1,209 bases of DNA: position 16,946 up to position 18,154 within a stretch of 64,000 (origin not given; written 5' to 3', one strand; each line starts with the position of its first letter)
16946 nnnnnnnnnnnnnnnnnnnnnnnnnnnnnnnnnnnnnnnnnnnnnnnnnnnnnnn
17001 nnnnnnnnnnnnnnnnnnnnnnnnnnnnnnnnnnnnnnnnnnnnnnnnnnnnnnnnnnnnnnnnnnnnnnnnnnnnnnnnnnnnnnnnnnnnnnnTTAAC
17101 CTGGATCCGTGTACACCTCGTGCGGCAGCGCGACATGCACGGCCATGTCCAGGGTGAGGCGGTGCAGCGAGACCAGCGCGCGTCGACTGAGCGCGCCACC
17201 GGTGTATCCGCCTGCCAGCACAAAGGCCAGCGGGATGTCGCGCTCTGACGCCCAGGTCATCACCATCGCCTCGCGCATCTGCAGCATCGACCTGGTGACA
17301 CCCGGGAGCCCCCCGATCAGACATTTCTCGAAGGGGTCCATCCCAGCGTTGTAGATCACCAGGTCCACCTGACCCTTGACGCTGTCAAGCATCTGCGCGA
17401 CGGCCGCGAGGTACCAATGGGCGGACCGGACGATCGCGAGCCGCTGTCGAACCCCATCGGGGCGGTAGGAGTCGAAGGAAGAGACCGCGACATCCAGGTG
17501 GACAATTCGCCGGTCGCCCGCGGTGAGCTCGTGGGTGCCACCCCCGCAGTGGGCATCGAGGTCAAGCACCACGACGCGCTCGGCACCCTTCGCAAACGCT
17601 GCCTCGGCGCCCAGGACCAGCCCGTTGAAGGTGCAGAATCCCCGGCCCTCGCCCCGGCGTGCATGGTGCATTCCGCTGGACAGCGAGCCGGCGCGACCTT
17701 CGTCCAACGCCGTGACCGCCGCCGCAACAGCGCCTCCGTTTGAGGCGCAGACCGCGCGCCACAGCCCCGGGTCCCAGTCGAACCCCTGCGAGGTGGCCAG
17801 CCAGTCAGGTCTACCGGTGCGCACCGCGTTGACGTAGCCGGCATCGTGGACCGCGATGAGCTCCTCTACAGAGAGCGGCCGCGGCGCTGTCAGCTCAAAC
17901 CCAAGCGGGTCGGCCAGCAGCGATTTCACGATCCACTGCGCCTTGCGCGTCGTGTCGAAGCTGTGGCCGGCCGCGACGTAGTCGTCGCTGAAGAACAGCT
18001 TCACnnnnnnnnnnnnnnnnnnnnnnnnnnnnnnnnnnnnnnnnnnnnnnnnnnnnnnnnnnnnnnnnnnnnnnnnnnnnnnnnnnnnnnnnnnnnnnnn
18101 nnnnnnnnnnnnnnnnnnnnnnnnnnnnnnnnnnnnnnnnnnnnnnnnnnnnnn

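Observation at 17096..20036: Three tandem paralogous Zn-ribbon genes translationally coupled to an HDAC-family hydrolase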

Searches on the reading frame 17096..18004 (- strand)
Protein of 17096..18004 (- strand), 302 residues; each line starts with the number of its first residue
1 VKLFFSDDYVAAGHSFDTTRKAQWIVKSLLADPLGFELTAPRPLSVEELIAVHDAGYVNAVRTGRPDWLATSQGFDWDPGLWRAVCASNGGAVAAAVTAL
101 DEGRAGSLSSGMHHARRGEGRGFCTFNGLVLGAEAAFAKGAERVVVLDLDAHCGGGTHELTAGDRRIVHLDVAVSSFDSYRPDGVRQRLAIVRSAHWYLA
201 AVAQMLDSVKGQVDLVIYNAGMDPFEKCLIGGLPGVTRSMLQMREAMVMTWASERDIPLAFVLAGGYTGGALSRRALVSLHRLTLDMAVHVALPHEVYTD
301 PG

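Call 19: find_homologous_proteins(query=window:17096-18004:-, max_evalue=1e-10)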
Query window:17096-18004:- (302 aa): 3145 proteins with E <= 1e-10 among 8000 candidates; the best 120 are listed.
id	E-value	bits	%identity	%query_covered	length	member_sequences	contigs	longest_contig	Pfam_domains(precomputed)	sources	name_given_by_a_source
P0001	8.2e-200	680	100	100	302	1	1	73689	PF00850.25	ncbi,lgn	ncbi:MAG: hypothetical protein ACR2MY_02055 [Candidatus Dormibacteria bacterium]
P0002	3.6e-117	409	65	95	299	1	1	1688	PF00850.25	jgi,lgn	jgi:acetoin utilization deacetylase AcuC-like enzyme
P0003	5.8e-116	405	66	95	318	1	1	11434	PF00850.25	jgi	jgi:acetoin utilization deacetylase AcuC-like enzyme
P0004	8.3e-115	401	64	95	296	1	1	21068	PF00850.25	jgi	jgi:acetoin utilization deacetylase AcuC-like enzyme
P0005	1.1e-114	401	63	95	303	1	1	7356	PF00850.25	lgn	-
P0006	2.7e-114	399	64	95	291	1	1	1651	PF00850.25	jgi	jgi:acetoin utilization deacetylase AcuC-like enzyme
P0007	2.1e-113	397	65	95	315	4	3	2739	PF00850.25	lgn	-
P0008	2.5e-113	396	65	95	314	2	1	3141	PF00850.25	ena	-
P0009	1.8e-111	390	63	97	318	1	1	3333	PF00850.25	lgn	-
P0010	4.0e-110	386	63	95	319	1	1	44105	PF00850.25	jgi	jgi:acetoin utilization deacetylase AcuC-like enzyme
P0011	1.6e-106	374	59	95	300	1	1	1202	PF00850.25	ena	-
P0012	3.1e-106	373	59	96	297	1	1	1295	PF00850.25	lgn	-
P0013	7.3e-106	372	62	96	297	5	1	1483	PF00850.25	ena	-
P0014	3.0e-105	370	61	96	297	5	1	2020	PF00850.25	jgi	jgi:acetoin utilization deacetylase AcuC-like enzyme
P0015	4.6e-105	369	60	97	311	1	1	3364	PF00850.25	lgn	-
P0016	3.5e-104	366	61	96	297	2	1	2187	PF00850.25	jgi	-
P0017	4.6e-104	366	59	95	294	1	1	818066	PF00850.25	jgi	jgi:acetoin utilization deacetylase AcuC-like enzyme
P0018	1.1e-103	365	61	96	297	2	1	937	PF00850.25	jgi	jgi:acetoin utilization deacetylase AcuC-like enzyme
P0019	1.1e-103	365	61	96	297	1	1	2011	PF00850.25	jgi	-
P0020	1.5e-103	364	61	96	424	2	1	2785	PF00850.25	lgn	-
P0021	3.3e-103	363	61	96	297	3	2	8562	PF00850.25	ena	-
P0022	8.0e-103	362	60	96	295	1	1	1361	PF00850.25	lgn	-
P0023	8.8e-103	362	60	97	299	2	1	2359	PF00850.25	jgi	-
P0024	1.4e-102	361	58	95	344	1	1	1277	PF00850.25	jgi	jgi:acetoin utilization deacetylase AcuC-like enzyme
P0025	6.2e-102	359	62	96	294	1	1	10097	PF00850.25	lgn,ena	-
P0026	1.2e-101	358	59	96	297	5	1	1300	PF00850.25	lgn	-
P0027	1.4e-101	358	59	96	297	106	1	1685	PF00850.25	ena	-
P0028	1.5e-101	358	57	95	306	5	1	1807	PF00850.25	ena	-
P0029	1.8e-101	357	58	95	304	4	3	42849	PF00850.25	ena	-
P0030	2.3e-101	357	56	96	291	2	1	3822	PF00850.25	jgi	jgi:acetoin utilization deacetylase AcuC-like enzyme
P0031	1.0e-100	355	59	96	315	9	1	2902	PF00850.25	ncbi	-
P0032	1.5e-100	354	56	97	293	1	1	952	PF00850.25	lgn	-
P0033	1.8e-100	354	59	96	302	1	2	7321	PF00850.25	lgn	-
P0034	2.3e-100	354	57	97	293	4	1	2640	PF00850.25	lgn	-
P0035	3.0e-100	353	56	97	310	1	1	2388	PF00850.25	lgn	-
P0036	4.1e-100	353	55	96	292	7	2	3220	PF00850.25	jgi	jgi:acetoin utilization deacetylase AcuC-like enzyme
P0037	4.3e-100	353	57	96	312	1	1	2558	PF00850.25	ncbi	-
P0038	4.5e-100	353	56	96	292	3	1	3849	PF00850.25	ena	-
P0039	5.0e-100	353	56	96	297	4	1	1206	PF00850.25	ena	-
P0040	5.5e-100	352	56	95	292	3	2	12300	PF00850.25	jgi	jgi:acetoin utilization deacetylase AcuC-like enzyme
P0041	6.1e-100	352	56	96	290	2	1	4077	PF00850.25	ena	-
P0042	9.7e-100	352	58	96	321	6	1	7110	PF00850.25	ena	-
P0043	1.3e-99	351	58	95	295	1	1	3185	PF00850.25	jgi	jgi:acetoin utilization deacetylase AcuC-like enzyme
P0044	1.3e-99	351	59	96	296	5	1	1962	PF00850.25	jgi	jgi:acetoin utilization deacetylase AcuC-like enzyme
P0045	2.3e-99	350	56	96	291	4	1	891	PF00850.25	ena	-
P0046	2.4e-99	350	57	95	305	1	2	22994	PF00850.25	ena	-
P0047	2.5e-99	350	55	96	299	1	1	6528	PF00850.25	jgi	jgi:acetoin utilization deacetylase AcuC-like enzyme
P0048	2.8e-99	350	59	97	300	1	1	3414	PF00850.25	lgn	-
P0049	2.9e-99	350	57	95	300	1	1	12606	PF00850.25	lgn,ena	-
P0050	3.6e-99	350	60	94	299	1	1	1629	PF00850.25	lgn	-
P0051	3.6e-99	350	56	97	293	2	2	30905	PF00850.25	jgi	jgi:acetoin utilization deacetylase AcuC-like enzyme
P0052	3.7e-99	350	56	97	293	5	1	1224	PF00850.25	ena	-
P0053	4.1e-99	350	55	95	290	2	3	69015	PF00850.25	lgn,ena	-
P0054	4.2e-99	350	56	97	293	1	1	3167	PF00850.25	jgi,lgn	jgi:acetoin utilization deacetylase AcuC-like enzyme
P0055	4.9e-99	349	56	98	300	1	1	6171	PF00850.25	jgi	jgi:acetoin utilization deacetylase AcuC-like enzyme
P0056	5.8e-99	349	55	96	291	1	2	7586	PF00850.25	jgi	jgi:acetoin utilization deacetylase AcuC-like enzyme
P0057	7.3e-99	349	58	96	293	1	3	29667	PF00850.25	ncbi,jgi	jgi:acetoin utilization deacetylase AcuC-like enzyme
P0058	7.5e-99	349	58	95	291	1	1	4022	PF00850.25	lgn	-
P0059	7.6e-99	349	56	95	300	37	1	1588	PF00850.25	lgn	-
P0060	7.7e-99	349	57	96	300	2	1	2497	PF00850.25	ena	-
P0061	8.0e-99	349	56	97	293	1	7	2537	PF00850.25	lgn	-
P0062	8.9e-99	349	55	95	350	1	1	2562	PF00850.25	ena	-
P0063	9.5e-99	348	56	96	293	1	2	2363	PF00850.25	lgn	-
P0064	1.0e-98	348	56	97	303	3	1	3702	PF00850.25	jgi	jgi:acetoin utilization deacetylase AcuC-like enzyme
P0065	1.1e-98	348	55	95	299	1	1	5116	PF00850.25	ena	-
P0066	1.1e-98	348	59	96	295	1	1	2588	PF00850.25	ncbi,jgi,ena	jgi:acetoin utilization deacetylase AcuC-like enzyme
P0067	1.2e-98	348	59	96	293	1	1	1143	PF00850.25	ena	-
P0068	1.3e-98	348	56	97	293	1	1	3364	PF00850.25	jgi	jgi:acetoin utilization deacetylase AcuC-like enzyme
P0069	1.4e-98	348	56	97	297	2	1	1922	PF00850.25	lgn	-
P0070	1.5e-98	348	55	97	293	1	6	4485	PF00850.25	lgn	-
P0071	1.7e-98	348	56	96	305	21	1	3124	PF00850.25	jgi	-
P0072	1.7e-98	348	56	96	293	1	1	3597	PF00850.25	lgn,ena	-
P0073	1.9e-98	347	55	95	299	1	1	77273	PF00850.25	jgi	jgi:acetoin utilization deacetylase AcuC-like enzyme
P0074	2.8e-98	347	55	97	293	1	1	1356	PF00850.25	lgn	-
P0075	3.4e-98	347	55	95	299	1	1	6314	PF00850.25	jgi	jgi:acetoin utilization deacetylase AcuC-like enzyme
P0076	3.7e-98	346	60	94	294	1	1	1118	PF00850.25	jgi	-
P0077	3.8e-98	346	55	95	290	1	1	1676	PF00850.25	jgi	jgi:acetoin utilization deacetylase AcuC-like enzyme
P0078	3.8e-98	346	58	95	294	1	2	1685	PF00850.25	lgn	-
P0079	3.9e-98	346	58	95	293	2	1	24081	PF00850.25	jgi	jgi:acetoin utilization deacetylase AcuC-like enzyme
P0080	4.3e-98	346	57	96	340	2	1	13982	PF00850.25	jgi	jgi:acetoin utilization deacetylase AcuC-like enzyme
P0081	4.5e-98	346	57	95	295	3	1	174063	PF00850.25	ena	-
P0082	4.6e-98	346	57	95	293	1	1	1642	PF00850.25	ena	-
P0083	4.6e-98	346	57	96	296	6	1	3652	PF00850.25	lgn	-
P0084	5.0e-98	346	59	94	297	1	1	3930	PF00850.25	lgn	-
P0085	5.7e-98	346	58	94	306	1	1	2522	PF00850.25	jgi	jgi:acetoin utilization deacetylase AcuC-like enzyme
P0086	5.9e-98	346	56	96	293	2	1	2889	PF00850.25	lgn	-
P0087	6.0e-98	346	59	96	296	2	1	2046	PF00850.25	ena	-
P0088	6.9e-98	346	56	95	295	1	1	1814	PF00850.25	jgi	jgi:acetoin utilization deacetylase AcuC-like enzyme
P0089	7.1e-98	346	59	95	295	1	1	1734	PF00850.25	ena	-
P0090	8.7e-98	345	54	97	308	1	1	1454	PF00850.25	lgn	-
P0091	8.8e-98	345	56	96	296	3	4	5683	PF00850.25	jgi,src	jgi:acetoin utilization deacetylase AcuC-like enzyme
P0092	8.9e-98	345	57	96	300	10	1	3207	PF00850.25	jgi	jgi:acetoin utilization deacetylase AcuC-like enzyme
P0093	1.0e-97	345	56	96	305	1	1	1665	PF00850.25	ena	-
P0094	1.1e-97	345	55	96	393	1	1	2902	PF00850.25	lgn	-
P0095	1.2e-97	345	56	96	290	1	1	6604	PF00850.25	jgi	jgi:acetoin utilization deacetylase AcuC-like enzyme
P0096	1.2e-97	345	55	96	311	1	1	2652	PF00850.25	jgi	jgi:acetoin utilization deacetylase AcuC-like enzyme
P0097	1.3e-97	345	55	96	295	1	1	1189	PF00850.25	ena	-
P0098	1.5e-97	344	58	95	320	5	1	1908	PF00850.25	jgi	-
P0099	1.6e-97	344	58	96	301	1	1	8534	PF00850.25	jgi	jgi:acetoin utilization deacetylase AcuC-like enzyme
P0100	1.7e-97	344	56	96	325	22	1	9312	PF00850.25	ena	-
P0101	1.8e-97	344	54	97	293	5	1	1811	PF00850.25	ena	-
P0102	1.9e-97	344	58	96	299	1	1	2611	PF00850.25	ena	-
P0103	2.0e-97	344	55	96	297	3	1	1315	PF00850.25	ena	-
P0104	2.0e-97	344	55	95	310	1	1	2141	PF00850.25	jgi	jgi:acetoin utilization deacetylase AcuC-like enzyme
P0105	2.2e-97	344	55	97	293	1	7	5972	PF00850.25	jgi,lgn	jgi:acetoin utilization deacetylase AcuC-like enzyme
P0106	2.7e-97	344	56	95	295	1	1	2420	PF00850.25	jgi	jgi:acetoin utilization deacetylase AcuC-like enzyme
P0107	2.8e-97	344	56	96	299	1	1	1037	PF00850.25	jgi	jgi:acetoin utilization deacetylase AcuC-like enzyme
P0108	2.8e-97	344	58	95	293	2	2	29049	PF00850.25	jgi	jgi:acetoin utilization deacetylase AcuC-like enzyme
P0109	3.0e-97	344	58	95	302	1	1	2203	PF00850.25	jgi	jgi:acetoin utilization deacetylase AcuC-like enzyme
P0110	3.4e-97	343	57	96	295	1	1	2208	PF00850.25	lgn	-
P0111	3.4e-97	343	57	95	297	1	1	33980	PF00850.25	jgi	jgi:acetoin utilization deacetylase AcuC-like enzyme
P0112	3.6e-97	343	55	95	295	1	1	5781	PF00850.25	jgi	jgi:acetoin utilization deacetylase AcuC-like enzyme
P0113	3.6e-97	343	54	96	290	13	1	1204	PF00850.25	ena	-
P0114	3.7e-97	343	56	95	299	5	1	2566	PF00850.25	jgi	jgi:acetoin utilization deacetylase AcuC-like enzyme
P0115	4.3e-97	343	55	97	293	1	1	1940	PF00850.25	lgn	-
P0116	4.4e-97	343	57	96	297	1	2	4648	PF00850.25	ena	-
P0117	4.4e-97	343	55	96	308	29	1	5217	PF00850.25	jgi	jgi:acetoin utilization deacetylase AcuC-like enzyme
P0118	4.4e-97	343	55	97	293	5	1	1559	PF00850.25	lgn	-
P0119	4.6e-97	343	57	94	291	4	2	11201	PF00850.25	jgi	-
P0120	5.1e-97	343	57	95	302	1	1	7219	PF00850.25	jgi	jgi:acetoin utilization deacetylase AcuC-like enzyme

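Call 20: find_encoding_contigs(protein=P0004, flank=8000, max_places=2)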
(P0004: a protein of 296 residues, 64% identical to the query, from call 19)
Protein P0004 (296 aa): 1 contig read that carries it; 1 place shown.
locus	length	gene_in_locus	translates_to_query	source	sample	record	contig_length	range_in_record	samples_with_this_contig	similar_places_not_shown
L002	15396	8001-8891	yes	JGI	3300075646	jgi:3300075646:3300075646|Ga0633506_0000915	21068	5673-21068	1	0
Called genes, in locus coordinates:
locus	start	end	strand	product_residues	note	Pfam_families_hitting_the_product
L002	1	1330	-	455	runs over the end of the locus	-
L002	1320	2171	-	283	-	PF00571:CBS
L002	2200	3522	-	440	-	PF01878:EVE, PF13020:NOV_C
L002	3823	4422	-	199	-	PF14103:DUF4276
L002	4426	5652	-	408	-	PF02463:SMC_N (faint), PF13175:AAA_15, PF13476:AAA_23, PF13304:AAA_21, PF13175:AAA_15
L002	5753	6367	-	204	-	PF00005:ABC_tran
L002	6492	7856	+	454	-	PF00092:VWA, PF13519:VWA_2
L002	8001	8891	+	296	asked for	PF00850:Hist_deacetyl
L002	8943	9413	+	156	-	-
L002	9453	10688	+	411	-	PF01008:IF-2B (weak)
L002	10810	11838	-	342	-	PF14020:DUF4236, PF07719:TPR_2 (faint), PF13428:TPR_14 (faint), PF13432:TPR_16 (faint), PF14559:TPR_19 (faint)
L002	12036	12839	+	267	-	PF04471:Mrr_cat, PF22722:NA-iREase1 (weak), PF01396:Zn_ribbon_Top1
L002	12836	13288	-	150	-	PF12705:PDDEXK_1 (weak)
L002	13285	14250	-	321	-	PF00589:Phage_integrase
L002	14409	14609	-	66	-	-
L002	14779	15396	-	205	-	PF01061:ABC2_membrane, PF12698:ABC2_membrane_3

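Call 21: find_encoding_contigs(protein=P0010, flank=8000, max_places=2)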
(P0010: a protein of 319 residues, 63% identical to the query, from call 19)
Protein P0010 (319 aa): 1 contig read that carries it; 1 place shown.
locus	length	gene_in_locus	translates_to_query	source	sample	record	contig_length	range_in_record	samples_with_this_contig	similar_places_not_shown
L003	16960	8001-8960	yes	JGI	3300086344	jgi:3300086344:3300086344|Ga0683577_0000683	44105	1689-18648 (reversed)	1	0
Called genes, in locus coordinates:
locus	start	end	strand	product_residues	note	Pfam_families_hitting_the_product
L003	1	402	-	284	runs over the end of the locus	-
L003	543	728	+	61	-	-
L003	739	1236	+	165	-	PF26900:Phage_lambda_Ea47 (weak)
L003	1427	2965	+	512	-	PF13289:SIR2_2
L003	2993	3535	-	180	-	-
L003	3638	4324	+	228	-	PF22552:TY-Chap3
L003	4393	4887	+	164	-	-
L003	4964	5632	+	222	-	-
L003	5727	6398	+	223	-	-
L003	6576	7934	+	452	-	PF00092:VWA, PF13519:VWA_2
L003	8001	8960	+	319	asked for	PF00850:Hist_deacetyl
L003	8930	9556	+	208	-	-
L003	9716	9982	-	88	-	-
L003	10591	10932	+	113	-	-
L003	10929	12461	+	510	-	PF08706:D5_N, PF19263:DUF5906, PF03288:Pox_D5 (faint)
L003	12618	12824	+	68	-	-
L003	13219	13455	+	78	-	-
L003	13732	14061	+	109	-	PF05119:Terminase_4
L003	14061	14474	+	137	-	-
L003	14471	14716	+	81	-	-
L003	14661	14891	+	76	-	-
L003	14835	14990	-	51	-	-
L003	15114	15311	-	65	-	-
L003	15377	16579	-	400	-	PF00589:Phage_integrase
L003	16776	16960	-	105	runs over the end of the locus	-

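Call 22: find_encoding_contigs(protein=P0017, flank=8000, max_places=2)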
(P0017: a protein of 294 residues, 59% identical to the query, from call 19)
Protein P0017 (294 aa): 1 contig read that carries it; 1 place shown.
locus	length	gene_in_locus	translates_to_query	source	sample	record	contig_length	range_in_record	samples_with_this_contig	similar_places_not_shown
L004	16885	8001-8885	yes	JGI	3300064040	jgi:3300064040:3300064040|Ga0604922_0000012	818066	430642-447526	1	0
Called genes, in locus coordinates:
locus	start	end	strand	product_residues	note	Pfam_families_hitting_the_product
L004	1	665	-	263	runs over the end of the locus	PF00561:Abhydrolase_1 (weak), PF12697:Abhydrolase_6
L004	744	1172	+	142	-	-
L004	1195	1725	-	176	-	PF20208:ARPP-1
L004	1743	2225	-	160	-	PF20208:ARPP-1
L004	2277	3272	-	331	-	PF08279:HTH_11 (weak), PF13280:WYL, PF25583:WCX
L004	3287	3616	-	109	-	-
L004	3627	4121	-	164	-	PF10604:Polyketide_cyc2, PF08327:AHSA1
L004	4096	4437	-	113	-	PF12840:HTH_20, PF24033:DUF7342 (weak), PF01022:HTH_5, PF01978:TrmB (weak)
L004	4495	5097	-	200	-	PF13328:HD_4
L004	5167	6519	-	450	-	PF00092:VWA, PF13519:VWA_2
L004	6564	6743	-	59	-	-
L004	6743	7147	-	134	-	-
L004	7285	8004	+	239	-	-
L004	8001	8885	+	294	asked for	PF00850:Hist_deacetyl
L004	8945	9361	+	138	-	-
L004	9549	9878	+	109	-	-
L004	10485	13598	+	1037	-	PF12705:PDDEXK_1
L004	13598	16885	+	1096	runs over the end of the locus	PF00580:UvrD-helicase, PF13245:AAA_19 (weak), PF13361:UvrD_C, PF13538:UvrD_C_2 (faint), PF12705:PDDEXK_1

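Call 23: search_protein_families(library=padloc, proteins=[window:17096-18004:-], max_evalue=0.01)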
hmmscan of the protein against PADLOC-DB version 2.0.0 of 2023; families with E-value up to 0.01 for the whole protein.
window:17096-18004:- (302 aa): 0 families

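Call 24: search_protein_families(library=ncbifam, proteins=[window:17096-18004:-], max_evalue=0.01)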
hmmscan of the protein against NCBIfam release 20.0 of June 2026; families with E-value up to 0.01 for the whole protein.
window:17096-18004:- (302 aa): 0 families

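Call 28: search_solved_structures(query=window:17096-18004:-, max_evalue=0.001, show_alignments=2)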
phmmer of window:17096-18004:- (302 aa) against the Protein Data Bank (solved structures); distinct sequences matched with E-value up to 0.001: 125 (the best 60 are shown).
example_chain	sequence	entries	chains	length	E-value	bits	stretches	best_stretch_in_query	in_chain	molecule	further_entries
9gkv_B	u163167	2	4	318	2.3e-24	89.4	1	35-286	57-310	Histone deacetylase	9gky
9rje_A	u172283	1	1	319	1.7e-23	86.5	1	25-285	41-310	Histone deacetylase domain-containing protein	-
9k91_A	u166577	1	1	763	2.1e-13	53.4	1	40-173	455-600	Histone deacetylase 6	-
5g0h_A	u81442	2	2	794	2.8e-13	52.9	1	42-172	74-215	HDAC6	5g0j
5g0i_A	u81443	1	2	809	3e-13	52.8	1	42-172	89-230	HDAC6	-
7qno_A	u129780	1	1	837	3.4e-13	52.7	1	42-172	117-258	Histone deacetylase 6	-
5ji5_A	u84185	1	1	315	1e-12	51.1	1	23-177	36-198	BuphA.10154.a.B1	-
5g0x_A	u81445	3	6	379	6.9e-12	48.4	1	11-160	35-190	HDAH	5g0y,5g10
5li3_A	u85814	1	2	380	6.9e-12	48.4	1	11-160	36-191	Acetoin utilization protein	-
5g11_A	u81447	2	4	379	7.5e-12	48.3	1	11-160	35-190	HDAH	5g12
3q9b_A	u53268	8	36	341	2.4e-11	46.6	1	78-160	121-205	Acetylpolyamine amidohydrolase | Acetylpolyamine aminohydrolase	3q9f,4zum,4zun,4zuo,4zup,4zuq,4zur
5icn_B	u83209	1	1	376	4.1e-11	45.8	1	36-173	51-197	Histone deacetylase 1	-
3max_A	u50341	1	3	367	4.7e-11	45.6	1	36-182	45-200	Histone deacetylase 2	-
5iwg_A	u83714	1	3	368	4.7e-11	45.6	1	36-182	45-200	Histone deacetylase 2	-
5ix0_A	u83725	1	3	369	4.7e-11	45.6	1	36-182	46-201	Histone deacetylase 2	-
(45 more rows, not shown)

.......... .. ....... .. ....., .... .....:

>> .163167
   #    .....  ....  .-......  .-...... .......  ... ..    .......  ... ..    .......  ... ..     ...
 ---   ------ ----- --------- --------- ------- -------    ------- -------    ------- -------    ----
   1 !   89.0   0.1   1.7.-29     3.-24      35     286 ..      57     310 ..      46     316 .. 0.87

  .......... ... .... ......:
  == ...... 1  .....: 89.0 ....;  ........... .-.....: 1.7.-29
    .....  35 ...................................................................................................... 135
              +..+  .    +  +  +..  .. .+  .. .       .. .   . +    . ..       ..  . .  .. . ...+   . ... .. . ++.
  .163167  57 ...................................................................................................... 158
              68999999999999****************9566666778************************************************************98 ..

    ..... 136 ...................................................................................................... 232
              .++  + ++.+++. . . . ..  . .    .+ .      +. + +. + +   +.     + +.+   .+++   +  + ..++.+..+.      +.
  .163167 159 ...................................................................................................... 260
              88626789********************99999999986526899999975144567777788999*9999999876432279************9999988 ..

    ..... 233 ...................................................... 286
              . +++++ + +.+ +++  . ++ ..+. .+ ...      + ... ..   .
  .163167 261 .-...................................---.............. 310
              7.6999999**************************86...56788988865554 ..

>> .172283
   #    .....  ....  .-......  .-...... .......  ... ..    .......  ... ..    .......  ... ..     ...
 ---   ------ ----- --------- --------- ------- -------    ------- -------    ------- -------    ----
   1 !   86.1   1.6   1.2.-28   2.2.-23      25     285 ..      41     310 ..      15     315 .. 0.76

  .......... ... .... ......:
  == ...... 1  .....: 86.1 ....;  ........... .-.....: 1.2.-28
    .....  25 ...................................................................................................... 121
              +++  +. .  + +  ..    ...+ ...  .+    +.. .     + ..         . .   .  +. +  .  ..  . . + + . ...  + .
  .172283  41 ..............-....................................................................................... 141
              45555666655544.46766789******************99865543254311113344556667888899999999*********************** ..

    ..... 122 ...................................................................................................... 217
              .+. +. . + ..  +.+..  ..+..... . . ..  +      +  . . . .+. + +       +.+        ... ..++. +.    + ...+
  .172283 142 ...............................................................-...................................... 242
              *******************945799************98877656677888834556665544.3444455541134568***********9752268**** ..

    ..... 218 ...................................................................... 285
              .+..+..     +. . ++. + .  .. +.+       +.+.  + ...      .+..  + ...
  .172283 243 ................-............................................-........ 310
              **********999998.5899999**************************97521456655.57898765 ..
